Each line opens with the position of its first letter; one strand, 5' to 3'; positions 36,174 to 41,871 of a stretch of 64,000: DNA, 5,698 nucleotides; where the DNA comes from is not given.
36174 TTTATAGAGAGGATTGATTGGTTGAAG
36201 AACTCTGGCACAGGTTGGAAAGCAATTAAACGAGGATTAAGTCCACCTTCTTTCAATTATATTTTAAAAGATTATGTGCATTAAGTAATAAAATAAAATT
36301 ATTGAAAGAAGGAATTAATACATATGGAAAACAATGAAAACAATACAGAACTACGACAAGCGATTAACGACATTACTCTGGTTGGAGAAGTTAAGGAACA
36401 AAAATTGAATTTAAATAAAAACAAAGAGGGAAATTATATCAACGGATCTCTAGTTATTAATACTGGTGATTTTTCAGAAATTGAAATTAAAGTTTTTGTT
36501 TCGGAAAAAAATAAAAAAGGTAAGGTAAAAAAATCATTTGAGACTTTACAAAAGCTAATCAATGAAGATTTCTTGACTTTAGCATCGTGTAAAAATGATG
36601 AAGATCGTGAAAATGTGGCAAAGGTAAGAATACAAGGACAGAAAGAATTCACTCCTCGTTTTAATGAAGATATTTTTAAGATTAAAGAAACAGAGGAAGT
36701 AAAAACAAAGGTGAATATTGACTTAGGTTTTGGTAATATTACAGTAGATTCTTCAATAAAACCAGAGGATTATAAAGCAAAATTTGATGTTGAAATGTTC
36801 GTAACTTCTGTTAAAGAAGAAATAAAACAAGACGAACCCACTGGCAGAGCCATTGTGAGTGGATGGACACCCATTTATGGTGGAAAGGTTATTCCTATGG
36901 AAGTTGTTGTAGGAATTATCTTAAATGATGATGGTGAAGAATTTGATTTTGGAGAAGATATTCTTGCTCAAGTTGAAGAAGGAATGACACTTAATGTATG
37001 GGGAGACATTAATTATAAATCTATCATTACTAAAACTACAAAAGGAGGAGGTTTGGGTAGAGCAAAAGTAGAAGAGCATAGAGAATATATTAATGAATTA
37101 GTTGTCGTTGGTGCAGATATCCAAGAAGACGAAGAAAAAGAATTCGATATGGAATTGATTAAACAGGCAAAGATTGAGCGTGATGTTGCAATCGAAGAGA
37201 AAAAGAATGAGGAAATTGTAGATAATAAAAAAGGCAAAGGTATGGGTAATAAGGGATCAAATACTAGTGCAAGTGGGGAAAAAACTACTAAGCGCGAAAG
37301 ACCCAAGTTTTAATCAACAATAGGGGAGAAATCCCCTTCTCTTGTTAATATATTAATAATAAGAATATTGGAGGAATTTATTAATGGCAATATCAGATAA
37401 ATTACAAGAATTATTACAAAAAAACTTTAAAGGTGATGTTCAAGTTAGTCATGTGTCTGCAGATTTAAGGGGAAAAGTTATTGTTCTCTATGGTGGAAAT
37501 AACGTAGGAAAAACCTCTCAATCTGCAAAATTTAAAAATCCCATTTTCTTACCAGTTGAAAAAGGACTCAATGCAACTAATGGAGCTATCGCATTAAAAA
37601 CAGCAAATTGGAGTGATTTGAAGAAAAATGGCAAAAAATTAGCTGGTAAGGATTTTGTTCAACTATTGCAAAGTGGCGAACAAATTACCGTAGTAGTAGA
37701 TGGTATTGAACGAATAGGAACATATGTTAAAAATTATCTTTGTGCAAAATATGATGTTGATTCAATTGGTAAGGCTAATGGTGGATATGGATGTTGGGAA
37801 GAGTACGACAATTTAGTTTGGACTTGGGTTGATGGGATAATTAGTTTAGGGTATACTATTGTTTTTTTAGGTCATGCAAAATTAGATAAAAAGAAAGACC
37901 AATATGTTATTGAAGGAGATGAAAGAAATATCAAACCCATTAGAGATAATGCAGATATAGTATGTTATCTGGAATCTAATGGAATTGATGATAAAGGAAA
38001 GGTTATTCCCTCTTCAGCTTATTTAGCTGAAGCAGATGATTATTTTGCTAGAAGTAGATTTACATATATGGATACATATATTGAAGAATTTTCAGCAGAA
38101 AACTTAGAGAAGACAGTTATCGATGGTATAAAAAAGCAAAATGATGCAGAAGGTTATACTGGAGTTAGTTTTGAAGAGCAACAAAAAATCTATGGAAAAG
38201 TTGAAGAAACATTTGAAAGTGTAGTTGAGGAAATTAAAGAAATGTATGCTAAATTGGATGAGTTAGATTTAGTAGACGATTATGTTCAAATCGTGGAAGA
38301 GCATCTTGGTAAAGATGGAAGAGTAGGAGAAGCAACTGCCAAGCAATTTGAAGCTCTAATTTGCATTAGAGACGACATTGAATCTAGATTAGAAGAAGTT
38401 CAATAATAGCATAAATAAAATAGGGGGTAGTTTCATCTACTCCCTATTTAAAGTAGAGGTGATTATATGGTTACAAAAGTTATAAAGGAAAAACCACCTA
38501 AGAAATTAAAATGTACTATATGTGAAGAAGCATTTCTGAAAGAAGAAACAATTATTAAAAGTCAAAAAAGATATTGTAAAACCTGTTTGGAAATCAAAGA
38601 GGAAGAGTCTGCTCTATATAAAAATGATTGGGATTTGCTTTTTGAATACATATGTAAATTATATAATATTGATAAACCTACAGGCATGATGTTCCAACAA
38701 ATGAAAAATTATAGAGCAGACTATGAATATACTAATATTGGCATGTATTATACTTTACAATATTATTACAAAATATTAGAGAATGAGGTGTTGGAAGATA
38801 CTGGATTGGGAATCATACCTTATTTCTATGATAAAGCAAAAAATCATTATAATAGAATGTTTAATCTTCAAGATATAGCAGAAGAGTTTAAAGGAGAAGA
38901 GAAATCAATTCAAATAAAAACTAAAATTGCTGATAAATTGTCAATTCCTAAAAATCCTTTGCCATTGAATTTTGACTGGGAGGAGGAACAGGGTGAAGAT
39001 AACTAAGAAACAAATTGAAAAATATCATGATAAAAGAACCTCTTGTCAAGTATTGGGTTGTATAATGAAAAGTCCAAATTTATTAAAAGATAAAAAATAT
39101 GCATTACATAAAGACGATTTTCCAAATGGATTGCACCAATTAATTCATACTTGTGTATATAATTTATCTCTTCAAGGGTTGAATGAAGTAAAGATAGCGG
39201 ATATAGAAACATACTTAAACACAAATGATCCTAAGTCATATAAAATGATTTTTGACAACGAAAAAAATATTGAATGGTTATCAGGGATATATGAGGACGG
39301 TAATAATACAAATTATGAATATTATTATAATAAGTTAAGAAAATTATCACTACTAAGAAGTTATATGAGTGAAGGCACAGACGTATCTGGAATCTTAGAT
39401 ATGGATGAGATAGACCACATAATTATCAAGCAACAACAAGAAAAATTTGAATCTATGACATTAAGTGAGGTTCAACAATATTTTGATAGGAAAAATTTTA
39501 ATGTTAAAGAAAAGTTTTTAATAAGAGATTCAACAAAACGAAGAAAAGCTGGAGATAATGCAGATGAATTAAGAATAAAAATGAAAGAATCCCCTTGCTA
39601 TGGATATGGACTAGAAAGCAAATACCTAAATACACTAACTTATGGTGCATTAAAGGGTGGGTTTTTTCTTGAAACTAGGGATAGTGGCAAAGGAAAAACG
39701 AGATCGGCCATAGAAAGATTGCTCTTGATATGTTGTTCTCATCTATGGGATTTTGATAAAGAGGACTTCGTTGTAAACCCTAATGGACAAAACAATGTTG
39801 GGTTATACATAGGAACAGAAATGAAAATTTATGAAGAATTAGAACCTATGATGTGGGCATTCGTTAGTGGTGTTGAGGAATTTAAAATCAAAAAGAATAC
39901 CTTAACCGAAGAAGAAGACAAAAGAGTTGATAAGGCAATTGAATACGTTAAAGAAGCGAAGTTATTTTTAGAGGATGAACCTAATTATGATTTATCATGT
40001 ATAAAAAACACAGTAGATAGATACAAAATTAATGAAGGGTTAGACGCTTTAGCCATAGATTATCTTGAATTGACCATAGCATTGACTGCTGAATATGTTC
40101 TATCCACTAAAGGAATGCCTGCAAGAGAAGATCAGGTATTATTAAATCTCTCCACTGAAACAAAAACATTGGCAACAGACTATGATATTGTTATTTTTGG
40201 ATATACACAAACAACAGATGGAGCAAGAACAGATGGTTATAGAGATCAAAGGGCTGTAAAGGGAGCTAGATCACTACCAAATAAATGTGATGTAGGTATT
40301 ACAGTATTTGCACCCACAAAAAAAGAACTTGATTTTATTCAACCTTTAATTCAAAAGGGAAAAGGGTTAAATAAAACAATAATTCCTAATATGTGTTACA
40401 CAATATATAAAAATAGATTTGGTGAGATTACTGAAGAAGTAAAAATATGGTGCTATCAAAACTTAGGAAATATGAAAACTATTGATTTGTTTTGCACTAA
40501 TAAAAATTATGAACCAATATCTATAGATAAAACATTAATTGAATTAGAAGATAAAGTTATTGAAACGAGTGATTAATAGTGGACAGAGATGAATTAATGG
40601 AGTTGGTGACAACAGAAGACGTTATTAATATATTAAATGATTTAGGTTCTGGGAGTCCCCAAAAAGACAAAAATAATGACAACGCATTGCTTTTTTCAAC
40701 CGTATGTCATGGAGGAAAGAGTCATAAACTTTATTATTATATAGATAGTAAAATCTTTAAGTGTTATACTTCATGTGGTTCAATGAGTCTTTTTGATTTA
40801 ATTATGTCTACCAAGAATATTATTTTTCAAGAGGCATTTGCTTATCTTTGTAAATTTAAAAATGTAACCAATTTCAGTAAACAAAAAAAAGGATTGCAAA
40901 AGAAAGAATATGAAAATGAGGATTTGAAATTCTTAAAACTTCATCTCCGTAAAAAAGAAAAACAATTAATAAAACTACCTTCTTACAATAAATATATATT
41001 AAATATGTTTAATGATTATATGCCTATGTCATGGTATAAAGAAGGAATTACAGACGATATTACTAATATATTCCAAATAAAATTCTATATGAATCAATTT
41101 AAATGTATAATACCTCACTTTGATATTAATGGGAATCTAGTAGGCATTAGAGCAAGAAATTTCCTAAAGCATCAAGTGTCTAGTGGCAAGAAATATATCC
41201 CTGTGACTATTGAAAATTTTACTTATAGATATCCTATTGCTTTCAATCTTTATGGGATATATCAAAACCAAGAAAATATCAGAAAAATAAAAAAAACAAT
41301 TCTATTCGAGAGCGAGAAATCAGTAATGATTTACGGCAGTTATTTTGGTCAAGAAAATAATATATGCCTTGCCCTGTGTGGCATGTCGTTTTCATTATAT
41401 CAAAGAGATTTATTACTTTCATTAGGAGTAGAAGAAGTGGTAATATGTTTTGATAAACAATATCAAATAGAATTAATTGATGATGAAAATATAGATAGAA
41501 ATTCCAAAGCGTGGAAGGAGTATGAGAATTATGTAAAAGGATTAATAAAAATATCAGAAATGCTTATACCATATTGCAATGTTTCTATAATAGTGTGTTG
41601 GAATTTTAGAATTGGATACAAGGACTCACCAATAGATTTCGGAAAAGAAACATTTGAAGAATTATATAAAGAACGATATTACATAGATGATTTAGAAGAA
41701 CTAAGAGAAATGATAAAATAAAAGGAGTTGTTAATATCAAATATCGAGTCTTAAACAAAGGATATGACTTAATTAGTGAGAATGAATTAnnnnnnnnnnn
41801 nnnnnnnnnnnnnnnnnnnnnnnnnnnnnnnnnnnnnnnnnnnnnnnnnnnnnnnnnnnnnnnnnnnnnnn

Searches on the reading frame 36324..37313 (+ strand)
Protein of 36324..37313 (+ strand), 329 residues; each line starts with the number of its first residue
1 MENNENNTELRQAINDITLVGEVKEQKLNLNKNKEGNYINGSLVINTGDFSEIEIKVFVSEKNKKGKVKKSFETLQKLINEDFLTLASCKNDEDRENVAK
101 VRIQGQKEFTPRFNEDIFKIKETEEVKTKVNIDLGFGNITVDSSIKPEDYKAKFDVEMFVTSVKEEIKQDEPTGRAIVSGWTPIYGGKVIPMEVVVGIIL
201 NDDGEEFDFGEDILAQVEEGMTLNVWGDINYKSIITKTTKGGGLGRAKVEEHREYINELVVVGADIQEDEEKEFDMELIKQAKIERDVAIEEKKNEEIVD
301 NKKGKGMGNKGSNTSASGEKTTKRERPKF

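Call 25: search_protein_families(library=phrogs, proteins=[window:36324-37313:+], max_evalue=0.001)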
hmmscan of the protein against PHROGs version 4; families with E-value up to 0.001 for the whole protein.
window:36324-37313:+ (329 aa): 1 family
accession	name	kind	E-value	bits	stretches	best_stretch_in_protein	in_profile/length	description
phrog_2367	-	unknown function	4.5e-29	102.8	1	4-318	4-305/326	-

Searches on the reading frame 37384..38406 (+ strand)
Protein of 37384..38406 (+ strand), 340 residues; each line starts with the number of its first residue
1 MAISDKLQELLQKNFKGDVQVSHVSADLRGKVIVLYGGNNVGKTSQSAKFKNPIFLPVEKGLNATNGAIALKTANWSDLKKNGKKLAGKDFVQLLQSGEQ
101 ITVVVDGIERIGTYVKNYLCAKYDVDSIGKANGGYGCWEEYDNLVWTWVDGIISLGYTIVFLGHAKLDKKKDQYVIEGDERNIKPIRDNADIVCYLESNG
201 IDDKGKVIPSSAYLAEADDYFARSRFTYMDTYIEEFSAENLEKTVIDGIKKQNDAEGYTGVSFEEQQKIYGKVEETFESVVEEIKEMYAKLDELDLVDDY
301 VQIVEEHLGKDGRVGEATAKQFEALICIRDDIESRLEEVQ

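Call 25: search_protein_families(library=phrogs, proteins=[window:37384-38406:+], max_evalue=0.001)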
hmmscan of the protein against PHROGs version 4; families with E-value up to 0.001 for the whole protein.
window:37384-38406:+ (340 aa): 1 family
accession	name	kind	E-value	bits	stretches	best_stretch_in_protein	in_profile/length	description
phrog_124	-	DNA, RNA and nucleotide metabolism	1.6e-30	107.8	1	22-322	35-334/382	Sak4-like ssDNA annealing protein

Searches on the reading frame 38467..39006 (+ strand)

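Call 25: search_protein_families(library=phrogs, proteins=[window:38467-39006:+], max_evalue=0.001)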
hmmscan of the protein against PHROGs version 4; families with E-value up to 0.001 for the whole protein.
window:38467-39006:+ (179 aa): 1 family
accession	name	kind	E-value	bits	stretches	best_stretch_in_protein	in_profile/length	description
phrog_4680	-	unknown function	2.3e-25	90.5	1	12-153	3-144/164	-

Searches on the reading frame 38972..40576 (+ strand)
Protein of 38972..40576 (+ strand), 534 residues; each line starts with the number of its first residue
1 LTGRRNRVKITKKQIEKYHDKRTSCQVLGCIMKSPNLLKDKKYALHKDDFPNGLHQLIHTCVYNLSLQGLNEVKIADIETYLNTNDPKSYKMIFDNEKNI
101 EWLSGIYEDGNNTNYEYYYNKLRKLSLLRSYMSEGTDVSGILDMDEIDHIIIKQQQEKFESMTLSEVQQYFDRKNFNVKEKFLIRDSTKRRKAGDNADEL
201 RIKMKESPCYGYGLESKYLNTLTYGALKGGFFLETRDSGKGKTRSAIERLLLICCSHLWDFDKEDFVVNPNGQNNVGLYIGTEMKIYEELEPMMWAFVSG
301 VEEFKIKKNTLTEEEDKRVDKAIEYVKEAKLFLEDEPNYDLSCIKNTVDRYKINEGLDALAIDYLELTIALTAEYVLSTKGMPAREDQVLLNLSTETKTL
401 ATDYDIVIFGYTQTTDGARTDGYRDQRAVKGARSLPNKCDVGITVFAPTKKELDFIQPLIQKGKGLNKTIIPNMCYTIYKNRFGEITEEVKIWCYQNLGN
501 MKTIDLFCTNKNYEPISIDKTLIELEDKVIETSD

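Call 25: search_protein_families(library=phrogs, proteins=[window:38972-40576:+], max_evalue=0.001)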
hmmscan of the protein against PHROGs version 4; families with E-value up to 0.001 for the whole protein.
window:38972-40576:+ (534 aa): 1 family
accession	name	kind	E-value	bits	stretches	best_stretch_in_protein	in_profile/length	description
phrog_19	-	DNA, RNA and nucleotide metabolism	1.4e-35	124.3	1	14-513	154-588/621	DnaB-like replicative helicase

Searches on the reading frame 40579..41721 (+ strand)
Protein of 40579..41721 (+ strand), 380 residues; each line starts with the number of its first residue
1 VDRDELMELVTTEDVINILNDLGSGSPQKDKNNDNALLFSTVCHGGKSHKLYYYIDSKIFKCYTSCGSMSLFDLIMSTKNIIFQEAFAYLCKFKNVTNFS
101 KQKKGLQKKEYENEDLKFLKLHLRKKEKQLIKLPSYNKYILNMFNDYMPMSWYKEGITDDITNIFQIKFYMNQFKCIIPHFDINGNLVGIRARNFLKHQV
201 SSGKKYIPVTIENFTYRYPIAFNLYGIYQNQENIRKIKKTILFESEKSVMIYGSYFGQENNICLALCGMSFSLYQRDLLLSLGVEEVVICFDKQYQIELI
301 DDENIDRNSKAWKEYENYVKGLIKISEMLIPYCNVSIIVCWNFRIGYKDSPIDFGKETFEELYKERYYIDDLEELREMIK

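Call 25: search_protein_families(library=phrogs, proteins=[window:40579-41721:+], max_evalue=0.001)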
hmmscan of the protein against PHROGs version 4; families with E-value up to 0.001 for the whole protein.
window:40579-41721:+ (380 aa): 3 families
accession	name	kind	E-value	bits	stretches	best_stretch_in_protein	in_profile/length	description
phrog_47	-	DNA, RNA and nucleotide metabolism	3.1e-41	142.8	1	9-374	25-341/947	DNA primase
phrog_33561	-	unknown function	1.2e-13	52.4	1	258-374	9-117/139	-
phrog_11992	-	unknown function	2.2e-05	25.7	1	55-140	44-133/177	-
